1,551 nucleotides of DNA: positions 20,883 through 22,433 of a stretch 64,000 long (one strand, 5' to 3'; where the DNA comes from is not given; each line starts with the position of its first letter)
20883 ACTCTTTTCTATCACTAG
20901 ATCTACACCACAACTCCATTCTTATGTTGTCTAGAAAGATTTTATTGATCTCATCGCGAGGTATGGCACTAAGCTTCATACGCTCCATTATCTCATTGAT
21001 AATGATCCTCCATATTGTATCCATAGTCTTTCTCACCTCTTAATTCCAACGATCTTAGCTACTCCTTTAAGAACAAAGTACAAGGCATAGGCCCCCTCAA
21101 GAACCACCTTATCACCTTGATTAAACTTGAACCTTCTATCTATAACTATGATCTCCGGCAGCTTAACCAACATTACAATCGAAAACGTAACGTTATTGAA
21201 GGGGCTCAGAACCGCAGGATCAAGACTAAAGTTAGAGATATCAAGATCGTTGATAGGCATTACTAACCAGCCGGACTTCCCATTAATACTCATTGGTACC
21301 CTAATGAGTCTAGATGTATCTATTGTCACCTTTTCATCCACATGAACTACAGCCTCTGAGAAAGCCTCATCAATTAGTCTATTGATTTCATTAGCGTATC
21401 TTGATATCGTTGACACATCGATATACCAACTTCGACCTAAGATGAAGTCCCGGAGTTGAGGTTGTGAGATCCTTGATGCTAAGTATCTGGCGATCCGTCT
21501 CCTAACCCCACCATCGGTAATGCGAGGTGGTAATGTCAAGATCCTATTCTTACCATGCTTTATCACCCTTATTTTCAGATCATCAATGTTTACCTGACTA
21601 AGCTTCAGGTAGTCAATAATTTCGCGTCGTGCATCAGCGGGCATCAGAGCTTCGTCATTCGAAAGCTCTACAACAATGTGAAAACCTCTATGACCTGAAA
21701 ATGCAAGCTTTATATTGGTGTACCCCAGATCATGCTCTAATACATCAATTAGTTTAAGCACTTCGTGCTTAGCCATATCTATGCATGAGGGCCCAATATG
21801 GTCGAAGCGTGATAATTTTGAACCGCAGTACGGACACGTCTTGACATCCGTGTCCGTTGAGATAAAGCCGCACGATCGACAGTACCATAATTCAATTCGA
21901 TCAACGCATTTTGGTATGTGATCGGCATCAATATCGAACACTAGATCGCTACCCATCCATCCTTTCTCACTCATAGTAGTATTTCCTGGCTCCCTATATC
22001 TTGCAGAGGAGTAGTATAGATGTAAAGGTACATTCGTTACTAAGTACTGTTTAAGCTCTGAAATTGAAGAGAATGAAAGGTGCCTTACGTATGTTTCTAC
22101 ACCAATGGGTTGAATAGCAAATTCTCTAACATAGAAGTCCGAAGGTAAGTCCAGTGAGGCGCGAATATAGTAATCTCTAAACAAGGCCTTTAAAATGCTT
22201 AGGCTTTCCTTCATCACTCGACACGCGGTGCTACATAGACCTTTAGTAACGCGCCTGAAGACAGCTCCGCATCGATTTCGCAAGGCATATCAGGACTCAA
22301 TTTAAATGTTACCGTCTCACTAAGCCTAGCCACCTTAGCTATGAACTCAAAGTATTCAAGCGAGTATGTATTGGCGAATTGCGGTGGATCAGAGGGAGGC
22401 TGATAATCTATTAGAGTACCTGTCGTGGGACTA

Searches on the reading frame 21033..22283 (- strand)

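Call 10: search_protein_families(library=ncbifam, proteins=[window:21033-22283:-], max_evalue=0.00001)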
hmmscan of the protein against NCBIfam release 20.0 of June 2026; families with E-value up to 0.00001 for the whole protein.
window:21033-22283:- (416 aa): 3 families
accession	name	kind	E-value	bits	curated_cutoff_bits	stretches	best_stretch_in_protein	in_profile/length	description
NF001641.0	PRK00419.1-3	equivalog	2.2e-81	273.4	326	1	26-412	9-318/323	DNA primase small subunit PriS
NF001639.0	PRK00419.1-1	equivalog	1.6e-52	178.8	577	3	30-126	8-107/391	DNA primase small subunit PriS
TIGR00335.1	primase_sml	equivalog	1.1e-48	166.4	143.5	2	144-352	96-308/324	DNA primase catalytic subunit PriS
